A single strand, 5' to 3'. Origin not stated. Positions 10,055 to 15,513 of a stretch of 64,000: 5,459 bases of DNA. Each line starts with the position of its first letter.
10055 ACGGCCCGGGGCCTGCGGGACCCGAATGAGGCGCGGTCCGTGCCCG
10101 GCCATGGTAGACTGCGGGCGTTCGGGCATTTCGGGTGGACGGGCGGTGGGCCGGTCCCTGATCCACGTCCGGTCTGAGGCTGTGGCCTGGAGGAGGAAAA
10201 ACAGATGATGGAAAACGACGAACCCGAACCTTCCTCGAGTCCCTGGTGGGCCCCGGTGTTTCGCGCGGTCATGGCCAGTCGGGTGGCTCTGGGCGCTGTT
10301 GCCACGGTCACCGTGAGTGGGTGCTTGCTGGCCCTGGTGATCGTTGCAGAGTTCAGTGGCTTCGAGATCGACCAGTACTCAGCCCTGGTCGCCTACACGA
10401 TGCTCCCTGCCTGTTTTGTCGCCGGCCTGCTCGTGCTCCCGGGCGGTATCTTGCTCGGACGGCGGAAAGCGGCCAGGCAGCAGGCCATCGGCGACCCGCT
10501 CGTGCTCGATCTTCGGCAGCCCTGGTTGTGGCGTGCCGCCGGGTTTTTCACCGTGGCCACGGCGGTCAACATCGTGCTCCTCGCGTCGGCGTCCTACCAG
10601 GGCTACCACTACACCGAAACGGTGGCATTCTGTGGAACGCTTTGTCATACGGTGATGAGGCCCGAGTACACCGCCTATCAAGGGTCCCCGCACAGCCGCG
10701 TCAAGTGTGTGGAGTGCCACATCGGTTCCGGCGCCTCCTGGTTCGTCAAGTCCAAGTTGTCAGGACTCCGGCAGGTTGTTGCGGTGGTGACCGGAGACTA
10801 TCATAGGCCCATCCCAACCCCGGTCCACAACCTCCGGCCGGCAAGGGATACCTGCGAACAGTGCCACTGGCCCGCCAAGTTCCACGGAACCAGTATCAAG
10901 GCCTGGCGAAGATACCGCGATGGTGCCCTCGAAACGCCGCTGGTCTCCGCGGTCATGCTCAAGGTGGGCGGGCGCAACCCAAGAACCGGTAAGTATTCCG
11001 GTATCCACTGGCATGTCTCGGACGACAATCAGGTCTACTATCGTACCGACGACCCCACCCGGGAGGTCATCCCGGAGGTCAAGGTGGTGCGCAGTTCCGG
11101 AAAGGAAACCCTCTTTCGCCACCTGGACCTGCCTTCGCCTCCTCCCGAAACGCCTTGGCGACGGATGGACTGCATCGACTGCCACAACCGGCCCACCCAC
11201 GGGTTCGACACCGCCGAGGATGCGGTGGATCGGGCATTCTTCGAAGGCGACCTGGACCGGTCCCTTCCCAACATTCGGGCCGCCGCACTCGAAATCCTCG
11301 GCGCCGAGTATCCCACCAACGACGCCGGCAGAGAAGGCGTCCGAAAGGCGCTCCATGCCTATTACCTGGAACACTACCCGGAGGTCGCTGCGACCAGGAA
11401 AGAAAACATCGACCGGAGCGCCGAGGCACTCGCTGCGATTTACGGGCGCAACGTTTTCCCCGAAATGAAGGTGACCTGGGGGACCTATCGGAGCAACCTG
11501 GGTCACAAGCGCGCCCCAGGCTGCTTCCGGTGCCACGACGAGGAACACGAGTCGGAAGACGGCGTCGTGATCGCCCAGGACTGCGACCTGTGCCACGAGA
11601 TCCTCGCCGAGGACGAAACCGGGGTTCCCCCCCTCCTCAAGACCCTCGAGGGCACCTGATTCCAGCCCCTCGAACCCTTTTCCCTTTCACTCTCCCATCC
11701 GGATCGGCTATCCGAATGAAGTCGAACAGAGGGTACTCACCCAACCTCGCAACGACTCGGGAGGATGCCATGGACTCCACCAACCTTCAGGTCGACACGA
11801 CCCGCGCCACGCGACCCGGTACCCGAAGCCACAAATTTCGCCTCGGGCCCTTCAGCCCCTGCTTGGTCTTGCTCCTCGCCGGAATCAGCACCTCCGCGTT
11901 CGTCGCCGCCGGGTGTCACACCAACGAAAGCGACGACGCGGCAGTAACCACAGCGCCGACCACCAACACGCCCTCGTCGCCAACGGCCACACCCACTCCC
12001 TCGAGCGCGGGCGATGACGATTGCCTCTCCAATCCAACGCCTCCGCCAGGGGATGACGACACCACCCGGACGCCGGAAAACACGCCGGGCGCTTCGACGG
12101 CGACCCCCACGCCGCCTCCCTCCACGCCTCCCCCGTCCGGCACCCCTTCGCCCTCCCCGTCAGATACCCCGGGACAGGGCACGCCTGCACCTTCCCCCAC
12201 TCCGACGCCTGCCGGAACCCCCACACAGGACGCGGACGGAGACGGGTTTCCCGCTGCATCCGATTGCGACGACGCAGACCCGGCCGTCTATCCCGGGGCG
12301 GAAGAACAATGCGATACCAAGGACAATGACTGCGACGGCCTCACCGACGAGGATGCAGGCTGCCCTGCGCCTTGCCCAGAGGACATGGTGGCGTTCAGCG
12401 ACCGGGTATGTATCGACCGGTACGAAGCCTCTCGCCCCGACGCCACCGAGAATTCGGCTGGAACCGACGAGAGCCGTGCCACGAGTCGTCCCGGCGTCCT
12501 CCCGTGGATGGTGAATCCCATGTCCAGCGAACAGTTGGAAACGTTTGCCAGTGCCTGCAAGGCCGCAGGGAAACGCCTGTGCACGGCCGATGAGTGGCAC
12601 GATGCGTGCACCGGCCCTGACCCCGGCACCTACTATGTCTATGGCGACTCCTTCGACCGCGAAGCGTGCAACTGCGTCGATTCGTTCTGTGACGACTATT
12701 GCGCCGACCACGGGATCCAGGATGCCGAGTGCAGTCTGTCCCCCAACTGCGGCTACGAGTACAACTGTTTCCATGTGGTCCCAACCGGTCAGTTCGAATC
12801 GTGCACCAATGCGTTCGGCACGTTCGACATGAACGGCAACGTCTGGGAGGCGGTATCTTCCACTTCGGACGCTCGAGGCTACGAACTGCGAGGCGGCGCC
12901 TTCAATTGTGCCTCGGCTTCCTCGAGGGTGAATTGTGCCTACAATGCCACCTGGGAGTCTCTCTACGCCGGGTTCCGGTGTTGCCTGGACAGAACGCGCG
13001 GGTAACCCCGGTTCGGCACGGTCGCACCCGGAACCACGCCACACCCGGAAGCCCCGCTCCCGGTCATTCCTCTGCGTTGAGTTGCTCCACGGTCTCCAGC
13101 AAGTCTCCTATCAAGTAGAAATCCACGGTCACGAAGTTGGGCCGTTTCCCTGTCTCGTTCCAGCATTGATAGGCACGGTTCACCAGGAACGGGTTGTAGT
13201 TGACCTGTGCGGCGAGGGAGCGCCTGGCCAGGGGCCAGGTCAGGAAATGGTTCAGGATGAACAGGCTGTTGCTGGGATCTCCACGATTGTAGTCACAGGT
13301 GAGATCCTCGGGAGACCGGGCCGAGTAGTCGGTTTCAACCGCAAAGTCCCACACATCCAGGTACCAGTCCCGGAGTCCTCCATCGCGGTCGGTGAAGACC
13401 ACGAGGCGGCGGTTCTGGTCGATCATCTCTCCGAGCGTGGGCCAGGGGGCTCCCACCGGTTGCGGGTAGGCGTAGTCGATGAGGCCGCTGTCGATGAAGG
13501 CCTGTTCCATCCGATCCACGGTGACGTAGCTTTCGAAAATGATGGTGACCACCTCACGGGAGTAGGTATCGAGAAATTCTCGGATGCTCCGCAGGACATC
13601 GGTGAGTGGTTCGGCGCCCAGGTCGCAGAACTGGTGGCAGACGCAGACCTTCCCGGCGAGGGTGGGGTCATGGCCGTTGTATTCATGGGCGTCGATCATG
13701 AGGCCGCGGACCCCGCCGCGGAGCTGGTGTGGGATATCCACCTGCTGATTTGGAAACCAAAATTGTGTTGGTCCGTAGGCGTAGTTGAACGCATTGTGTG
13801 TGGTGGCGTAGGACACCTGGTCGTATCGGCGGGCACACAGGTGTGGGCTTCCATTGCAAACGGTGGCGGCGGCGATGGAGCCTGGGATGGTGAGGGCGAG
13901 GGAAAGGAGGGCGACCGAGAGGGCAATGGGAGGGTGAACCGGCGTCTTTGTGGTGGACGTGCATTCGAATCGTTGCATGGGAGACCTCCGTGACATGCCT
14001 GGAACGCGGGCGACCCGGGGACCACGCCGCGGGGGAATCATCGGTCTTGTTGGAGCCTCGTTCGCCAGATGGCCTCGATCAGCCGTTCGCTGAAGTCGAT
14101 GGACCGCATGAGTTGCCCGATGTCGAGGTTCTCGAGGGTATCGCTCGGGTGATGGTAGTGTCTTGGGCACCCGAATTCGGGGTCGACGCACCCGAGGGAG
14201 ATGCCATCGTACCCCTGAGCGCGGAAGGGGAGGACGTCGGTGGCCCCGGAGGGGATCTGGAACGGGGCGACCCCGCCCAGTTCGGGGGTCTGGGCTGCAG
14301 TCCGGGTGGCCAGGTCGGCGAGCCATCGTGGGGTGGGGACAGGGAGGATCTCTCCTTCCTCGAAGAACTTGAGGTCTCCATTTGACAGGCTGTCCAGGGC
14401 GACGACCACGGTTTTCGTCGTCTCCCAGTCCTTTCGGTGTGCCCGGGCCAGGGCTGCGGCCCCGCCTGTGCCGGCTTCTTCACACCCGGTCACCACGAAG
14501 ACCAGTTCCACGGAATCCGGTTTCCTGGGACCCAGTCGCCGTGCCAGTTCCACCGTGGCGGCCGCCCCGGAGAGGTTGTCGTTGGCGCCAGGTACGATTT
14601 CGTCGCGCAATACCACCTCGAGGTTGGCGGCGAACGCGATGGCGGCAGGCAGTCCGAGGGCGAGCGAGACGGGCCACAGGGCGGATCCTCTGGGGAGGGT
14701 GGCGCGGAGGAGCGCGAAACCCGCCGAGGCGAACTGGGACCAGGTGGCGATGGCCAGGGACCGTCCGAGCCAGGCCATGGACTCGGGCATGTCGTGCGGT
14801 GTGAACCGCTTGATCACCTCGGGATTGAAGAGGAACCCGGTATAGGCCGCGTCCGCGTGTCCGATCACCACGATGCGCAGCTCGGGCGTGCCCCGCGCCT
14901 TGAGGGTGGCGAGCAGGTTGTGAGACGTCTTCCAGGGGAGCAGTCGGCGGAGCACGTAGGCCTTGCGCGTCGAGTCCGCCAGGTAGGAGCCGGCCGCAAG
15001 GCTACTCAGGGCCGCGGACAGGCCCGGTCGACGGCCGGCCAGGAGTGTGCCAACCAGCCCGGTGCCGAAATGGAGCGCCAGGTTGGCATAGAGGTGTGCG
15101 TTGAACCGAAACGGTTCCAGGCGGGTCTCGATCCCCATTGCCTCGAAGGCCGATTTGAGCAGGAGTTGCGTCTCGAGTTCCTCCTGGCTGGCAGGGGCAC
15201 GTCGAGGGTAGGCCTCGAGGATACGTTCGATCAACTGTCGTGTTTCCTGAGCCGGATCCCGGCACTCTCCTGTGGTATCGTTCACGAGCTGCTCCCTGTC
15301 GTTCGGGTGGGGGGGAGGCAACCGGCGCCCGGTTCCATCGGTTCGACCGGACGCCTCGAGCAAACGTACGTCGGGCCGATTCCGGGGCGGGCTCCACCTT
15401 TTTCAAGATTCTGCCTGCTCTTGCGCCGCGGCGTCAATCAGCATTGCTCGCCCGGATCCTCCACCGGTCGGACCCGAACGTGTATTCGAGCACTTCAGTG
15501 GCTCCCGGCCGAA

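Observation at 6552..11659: One-operon extracellular electron transfer conduit: porin + 11-heme + 10-heme lipoprotein + ImcH-like quinol oxidoreductase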

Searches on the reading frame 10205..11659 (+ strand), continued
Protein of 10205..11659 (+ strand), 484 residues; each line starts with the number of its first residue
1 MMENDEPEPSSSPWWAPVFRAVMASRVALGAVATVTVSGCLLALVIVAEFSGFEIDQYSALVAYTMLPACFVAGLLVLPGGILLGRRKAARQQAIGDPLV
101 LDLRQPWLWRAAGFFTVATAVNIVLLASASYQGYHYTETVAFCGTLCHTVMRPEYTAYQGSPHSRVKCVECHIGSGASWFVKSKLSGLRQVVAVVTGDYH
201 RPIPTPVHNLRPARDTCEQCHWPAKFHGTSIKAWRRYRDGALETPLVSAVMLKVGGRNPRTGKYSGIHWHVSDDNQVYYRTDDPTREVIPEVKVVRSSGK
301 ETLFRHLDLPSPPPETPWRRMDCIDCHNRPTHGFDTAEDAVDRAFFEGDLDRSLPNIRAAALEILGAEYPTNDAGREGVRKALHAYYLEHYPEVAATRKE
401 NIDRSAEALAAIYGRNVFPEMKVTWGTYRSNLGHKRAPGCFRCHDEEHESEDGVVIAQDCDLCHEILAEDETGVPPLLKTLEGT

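Call 38: find_encoding_contigs(protein=P0002, flank=10000, max_places=2)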
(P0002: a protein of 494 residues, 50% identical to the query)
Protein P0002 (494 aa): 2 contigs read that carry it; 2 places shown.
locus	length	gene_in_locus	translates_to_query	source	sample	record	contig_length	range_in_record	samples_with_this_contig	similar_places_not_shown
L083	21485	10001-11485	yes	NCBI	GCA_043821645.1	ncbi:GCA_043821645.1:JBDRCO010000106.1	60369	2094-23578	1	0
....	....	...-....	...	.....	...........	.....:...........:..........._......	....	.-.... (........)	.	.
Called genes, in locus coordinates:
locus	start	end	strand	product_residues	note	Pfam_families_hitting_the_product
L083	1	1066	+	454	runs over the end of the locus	PF00072:Response_reg, PF00158:Sigma54_activat, PF14532:Sigma54_activ_2, PF00004:AAA (weak), PF07728:AAA_5 (weak), PF25601:AAA_lid_14, PF02954:HTH_8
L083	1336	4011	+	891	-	PF13620:CarboxypepD_reg, PF22352:K319L-like_PKD (faint), PF22113:Mtrc-MtrF_II-IV_dom (faint), PF09699:Paired_CXXCH_1 (faint), PF14522:Cytochrome_C7 (faint), PF14537:Cytochrom_c3_2 (faint)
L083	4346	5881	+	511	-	PF14537:Cytochrom_c3_2 (faint), PF22113:Mtrc-MtrF_II-IV_dom (faint), PF09699:Paired_CXXCH_1 (faint), PF13435:Cytochrome_C554 (faint), PF14522:Cytochrome_C7 (faint)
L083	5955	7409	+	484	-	-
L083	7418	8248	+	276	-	PF02085:Cytochrom_CIII (faint), PF14522:Cytochrome_C7 (weak), PF14537:Cytochrom_c3_2 (weak), PF22113:Mtrc-MtrF_II-IV_dom (faint), PF14522:Cytochrome_C7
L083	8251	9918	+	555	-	PF02085:Cytochrom_CIII (faint), PF14522:Cytochrome_C7 (faint), PF14537:Cytochrom_c3_2 (faint), PF09698:GSu_C4xC__C2xCH (weak)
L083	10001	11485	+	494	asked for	PF03264:Cytochrom_NNT, PF14522:Cytochrome_C7 (faint)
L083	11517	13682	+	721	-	PF09699:Paired_CXXCH_1 (faint), PF14522:Cytochrome_C7 (faint), PF14537:Cytochrom_c3_2 (faint), PF01292:Ni_hydr_CYTB (weak)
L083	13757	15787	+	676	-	PF09699:Paired_CXXCH_1 (faint), PF14522:Cytochrome_C7 (faint), PF14537:Cytochrom_c3_2 (faint), PF01292:Ni_hydr_CYTB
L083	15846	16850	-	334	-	PF05235:CHAD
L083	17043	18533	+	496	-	PF03976:PPK2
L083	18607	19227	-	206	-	PF16357:PepSY_TM_like_2 (weak)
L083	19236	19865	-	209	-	-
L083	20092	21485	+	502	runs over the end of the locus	-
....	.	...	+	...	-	?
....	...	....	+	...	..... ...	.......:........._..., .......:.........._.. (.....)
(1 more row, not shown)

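Call 57: search_solved_structures(query=A2, max_evalue=1)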
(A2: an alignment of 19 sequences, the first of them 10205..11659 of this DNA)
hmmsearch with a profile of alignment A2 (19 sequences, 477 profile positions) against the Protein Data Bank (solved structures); distinct sequences matched with E-value up to 1: 8.
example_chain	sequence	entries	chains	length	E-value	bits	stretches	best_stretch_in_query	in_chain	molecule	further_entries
2j7a_C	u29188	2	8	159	1.1e-05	27.6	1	109-165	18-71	CYTOCHROME C QUINOL DEHYDROGENASE NRFH | NAPC/NIRT CYTOCHROME C FAMILY PROTEIN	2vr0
1wad_A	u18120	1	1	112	0.016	17.2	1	149-224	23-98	CYTOCHROME C3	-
1qn0_A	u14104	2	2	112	0.022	16.7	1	149-224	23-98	CYTOCHROME C3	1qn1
2k3v_A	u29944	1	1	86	0.043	15.7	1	426-465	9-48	Tetraheme cytochrome c-type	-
6hr0_A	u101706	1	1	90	0.075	14.9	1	426-462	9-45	Cytochrome C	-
2n41_A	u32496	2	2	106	0.33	12.8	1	366-419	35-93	OR34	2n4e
1n89_A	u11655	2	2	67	0.44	12.4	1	110-164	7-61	lipid transfer protein | Nonspecific lipid-transfer protein 2G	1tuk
1oah_A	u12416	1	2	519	0.48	12.3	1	144-165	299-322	CYTOCHROME C NITRITE REDUCTASE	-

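Call 72: search_protein_families(library=ncbifam, proteins=[L083:11517-13682:+], max_evalue=0.00001)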
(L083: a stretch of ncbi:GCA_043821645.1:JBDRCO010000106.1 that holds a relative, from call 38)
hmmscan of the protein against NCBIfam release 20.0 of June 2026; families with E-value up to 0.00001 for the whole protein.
L083:11517-13682:+ (721 aa): 4 families
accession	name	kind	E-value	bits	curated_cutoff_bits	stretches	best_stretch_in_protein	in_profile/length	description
TIGR03153.1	cytochr_NrfH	equivalog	5.1e-08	33.1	134.2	0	233-279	24-64/138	cytochrome c nitrite reductase small subunit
NF007906.0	PRK10617.1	equivalog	2.2e-07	30.9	349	0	110-163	57-110/200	cytochrome c-type protein NapC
TIGR04257.1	nanowire_3heme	domain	2.7e-06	27.4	40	0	136-180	22-66/75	c(7)-type cytochrome triheme domain-containing protein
TIGR02161.1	napC_nirT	subfamily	3.4e-06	27.1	310.6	0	110-150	48-88/185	periplasmic nitrate (or nitrite) reductase c-type cytochrome, NapC/NirT family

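Call 78: list_cluster_members(proteins=[P0041, P0092, P0014, P0103, P0061, P0067, P0017, P0003, P0002, P0071])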
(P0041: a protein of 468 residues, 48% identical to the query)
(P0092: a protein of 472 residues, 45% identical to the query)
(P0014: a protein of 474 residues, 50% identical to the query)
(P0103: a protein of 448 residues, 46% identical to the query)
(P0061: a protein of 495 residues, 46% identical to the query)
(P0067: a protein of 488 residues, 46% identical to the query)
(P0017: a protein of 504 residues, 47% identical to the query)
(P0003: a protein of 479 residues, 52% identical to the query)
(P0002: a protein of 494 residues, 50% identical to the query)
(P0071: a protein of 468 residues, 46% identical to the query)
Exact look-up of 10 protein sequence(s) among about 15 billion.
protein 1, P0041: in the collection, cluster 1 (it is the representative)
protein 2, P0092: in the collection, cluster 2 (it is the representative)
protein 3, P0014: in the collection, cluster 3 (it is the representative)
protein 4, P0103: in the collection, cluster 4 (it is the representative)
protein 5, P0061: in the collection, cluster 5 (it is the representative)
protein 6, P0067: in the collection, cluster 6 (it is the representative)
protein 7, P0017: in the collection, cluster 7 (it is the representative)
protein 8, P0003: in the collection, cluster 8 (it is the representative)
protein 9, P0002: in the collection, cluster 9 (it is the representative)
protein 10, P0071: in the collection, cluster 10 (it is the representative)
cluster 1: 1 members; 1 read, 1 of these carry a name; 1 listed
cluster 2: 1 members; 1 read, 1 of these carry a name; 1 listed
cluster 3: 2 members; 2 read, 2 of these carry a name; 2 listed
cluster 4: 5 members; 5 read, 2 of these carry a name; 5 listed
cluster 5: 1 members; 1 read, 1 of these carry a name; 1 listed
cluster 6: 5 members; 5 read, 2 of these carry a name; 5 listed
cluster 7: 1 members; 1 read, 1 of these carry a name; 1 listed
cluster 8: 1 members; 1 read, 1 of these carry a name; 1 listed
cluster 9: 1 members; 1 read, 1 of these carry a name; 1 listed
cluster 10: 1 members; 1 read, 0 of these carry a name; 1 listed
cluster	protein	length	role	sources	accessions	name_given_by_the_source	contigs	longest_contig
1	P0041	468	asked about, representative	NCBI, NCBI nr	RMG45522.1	MAG: cytochrome C [Acidobacteria bacterium] | MAG: cytochrome C [Acidobacteriota bacterium]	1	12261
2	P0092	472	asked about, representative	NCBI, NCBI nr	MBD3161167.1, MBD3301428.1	MAG: cytochrome C [Candidatus Eisenbacteria bacterium] | cytochrome C [Candidatus Latescibacterota bacterium]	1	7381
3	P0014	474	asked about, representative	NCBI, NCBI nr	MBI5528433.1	MAG: NapC/NirT family cytochrome c [Deltaproteobacteria bacterium] | NapC/NirT family cytochrome c [Deltaproteobacteria bacterium]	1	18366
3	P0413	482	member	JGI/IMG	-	hypothetical protein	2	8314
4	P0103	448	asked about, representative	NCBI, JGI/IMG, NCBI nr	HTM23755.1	MAG TPA: NapC/NirT family cytochrome c [Vicinamibacterales bacterium] | hypothetical protein | NapC/NirT family cytochrome c [Vicinamibacterales bacterium]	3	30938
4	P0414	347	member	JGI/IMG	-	hypothetical protein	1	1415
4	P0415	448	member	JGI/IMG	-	-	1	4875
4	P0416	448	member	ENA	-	-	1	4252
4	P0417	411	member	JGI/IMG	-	-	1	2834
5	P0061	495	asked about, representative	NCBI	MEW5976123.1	MAG: NapC/NirT family cytochrome c [Acidobacteriota bacterium]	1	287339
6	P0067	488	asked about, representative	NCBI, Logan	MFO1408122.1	MAG: NapC/NirT family cytochrome c [Steroidobacteraceae bacterium]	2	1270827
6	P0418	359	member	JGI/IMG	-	hypothetical protein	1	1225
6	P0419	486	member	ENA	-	-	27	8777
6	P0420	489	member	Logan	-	-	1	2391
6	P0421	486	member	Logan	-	-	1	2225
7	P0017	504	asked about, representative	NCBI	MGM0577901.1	MAG: NapC/NirT family cytochrome c [Myxococcota bacterium]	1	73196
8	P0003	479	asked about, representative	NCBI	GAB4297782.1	MAG: NapC/NirT family cytochrome c [Myxococcota bacterium]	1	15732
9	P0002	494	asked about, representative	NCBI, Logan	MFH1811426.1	MAG: NapC/NirT family cytochrome c [Pseudomonadota bacterium]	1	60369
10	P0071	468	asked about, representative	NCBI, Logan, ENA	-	-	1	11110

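Call 87: find_encoding_contigs(protein=P0003, flank=8000, max_places=1)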
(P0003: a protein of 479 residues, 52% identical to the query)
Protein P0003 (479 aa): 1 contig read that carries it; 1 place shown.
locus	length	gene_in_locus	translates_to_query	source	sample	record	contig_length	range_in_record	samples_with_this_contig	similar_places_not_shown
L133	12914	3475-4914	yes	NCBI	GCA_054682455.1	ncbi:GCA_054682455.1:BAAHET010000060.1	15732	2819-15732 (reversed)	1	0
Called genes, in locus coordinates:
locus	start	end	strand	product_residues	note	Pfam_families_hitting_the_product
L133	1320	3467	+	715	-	PF09699:Paired_CXXCH_1 (faint), PF14522:Cytochrome_C7 (faint), PF14537:Cytochrom_c3_2 (faint), PF01292:Ni_hydr_CYTB (faint)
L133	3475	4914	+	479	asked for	PF03264:Cytochrom_NNT, PF14522:Cytochrome_C7 (faint)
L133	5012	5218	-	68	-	-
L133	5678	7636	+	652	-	-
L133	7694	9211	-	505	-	PF04293:SpoVR, PF24755:SpoVR_C (weak)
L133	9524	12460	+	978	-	PF00072:Response_reg (weak), PF01326:PPDK_N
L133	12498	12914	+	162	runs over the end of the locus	PF00583:Acetyltransf_1, PF13673:Acetyltransf_10 (weak), PF13508:Acetyltransf_7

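Call 88: find_encoding_contigs(protein=P0007, flank=8000, max_places=1)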
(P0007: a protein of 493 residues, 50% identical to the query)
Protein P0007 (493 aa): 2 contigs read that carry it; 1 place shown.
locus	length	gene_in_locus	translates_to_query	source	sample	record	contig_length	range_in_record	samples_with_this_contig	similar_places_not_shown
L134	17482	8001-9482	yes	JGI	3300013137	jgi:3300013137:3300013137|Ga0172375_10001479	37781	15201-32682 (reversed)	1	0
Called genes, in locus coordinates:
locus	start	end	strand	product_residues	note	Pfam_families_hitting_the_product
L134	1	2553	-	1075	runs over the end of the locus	PF01326:PPDK_N, PF01909:NTP_transf_2 (weak), PF18765:Polbeta (faint)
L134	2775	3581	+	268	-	PF16697:Yop-YscD_cpl, PF00498:FHA, PF16697:Yop-YscD_cpl, PF00498:FHA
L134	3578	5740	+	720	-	PF00069:Pkinase, PF07714:PK_Tyr_Ser-Thr, PF03109:ABC1 (weak)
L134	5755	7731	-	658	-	PF08497:Radical_SAM_N, PF04055:Radical_SAM, PF11842:DUF3362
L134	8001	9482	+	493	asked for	PF03264:Cytochrom_NNT, PF14522:Cytochrome_C7 (faint)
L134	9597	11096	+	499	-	PF03583:LIP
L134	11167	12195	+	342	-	PF00892:EamA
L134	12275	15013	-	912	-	PF01011:PQQ (faint), PF13360:PQQ_2, PF13570:Beta-prop_ACSF4, PF25292:Beta-prop_CGLA (faint), PF13570:Beta-prop_ACSF4, PF13360:PQQ_2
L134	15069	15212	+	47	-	-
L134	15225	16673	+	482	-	PF03951:Gln-synt_N, PF00120:Gln-synt_C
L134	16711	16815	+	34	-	-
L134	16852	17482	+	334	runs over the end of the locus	PF00126:HTH_1, PF03466:LysR_substrate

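Call 89: find_encoding_contigs(protein=P0017, flank=8000, max_places=1)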
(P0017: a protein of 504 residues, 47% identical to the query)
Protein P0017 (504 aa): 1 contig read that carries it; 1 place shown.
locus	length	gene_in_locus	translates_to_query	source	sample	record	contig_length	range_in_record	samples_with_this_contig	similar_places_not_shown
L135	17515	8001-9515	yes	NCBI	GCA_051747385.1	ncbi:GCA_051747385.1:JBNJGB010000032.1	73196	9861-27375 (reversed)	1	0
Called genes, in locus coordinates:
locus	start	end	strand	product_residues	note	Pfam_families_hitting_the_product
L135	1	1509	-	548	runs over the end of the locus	PF05681:Fumerase, PF05683:Fumerase_C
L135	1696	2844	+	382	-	PF00034:Cytochrom_C, PF13442:Cytochrome_CBB3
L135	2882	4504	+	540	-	-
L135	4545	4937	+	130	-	PF00359:PTS_EIIA_2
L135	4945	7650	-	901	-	PF13620:CarboxypepD_reg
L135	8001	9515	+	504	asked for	PF03264:Cytochrom_NNT, PF14522:Cytochrome_C7 (faint)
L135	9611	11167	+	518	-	-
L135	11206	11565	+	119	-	PF12146:Hydrolase_4, PF00561:Abhydrolase_1, PF12697:Abhydrolase_6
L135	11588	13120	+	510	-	PF02028:BCCT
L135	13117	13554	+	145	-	-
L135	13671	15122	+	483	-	-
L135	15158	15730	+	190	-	PF16036:Chalcone_3, PF16035:Chalcone_2 (faint)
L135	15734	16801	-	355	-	PF08448:PAS_4, PF13426:PAS_9 (weak), PF07536:HWE_HK (weak), PF07568:HisKA_2, PF13581:HATPase_c_2 (weak), PF02518:HATPase_c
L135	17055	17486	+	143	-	PF12802:MarR_2, PF13412:HTH_24, PF25213:HVO_A0261_N (weak), PF01047:MarR, PF13463:HTH_27 (weak), PF13545:HTH_Crp_2 (faint), PF09339:HTH_IclR (weak)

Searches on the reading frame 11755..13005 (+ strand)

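Call 9: search_protein_families(library=pfam, proteins=[window:11755-13005:+], max_evalue=0.001)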
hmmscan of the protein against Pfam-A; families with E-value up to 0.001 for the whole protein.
window:11755-13005:+ (416 aa): 2 families
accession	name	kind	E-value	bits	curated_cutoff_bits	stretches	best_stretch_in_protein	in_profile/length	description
PF03781.23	FGE-sulfatase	-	3.5e-12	47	23.3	1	268-409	105-253/255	Sulfatase-modifying factor enzyme 1-like domain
PF11617.13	Cu-binding_MopE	-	1.8e-10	41.3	27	1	170-199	1-30/30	Putative metal-binding motif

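Call 72: search_protein_families(library=ncbifam, proteins=[window:11755-13005:+], max_evalue=0.00001)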
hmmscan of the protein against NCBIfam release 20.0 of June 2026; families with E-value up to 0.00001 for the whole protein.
window:11755-13005:+ (416 aa): 0 families

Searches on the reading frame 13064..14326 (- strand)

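Call 9: search_protein_families(library=pfam, proteins=[window:13064-14326:-], max_evalue=0.001)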
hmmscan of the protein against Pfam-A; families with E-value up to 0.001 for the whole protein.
window:13064-14326:- (420 aa): 1 family
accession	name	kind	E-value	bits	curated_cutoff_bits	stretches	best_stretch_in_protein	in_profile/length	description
PF00388.25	PI-PLC-X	-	0.00016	21.8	23.1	1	187-275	21-103/144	Phosphatidylinositol-specific phospholipase C, X domain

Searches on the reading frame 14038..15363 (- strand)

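Call 9: search_protein_families(library=pfam, proteins=[window:14038-15363:-], max_evalue=0.001)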
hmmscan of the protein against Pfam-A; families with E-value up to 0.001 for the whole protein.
window:14038-15363:- (441 aa): 3 families
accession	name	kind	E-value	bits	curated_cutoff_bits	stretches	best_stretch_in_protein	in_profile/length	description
PF04389.22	Peptidase_M28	-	2.8e-19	70.1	21.3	1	257-420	27-184/193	Peptidase family M28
PF01546.33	Peptidase_M20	-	2.5e-05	24.7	24.6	1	258-430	31-205/206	Peptidase family M20/M25/M40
PF05343.19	Peptidase_M42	-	0.00032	20.3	23.2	1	242-310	114-181/292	M42 glutamyl aminopeptidase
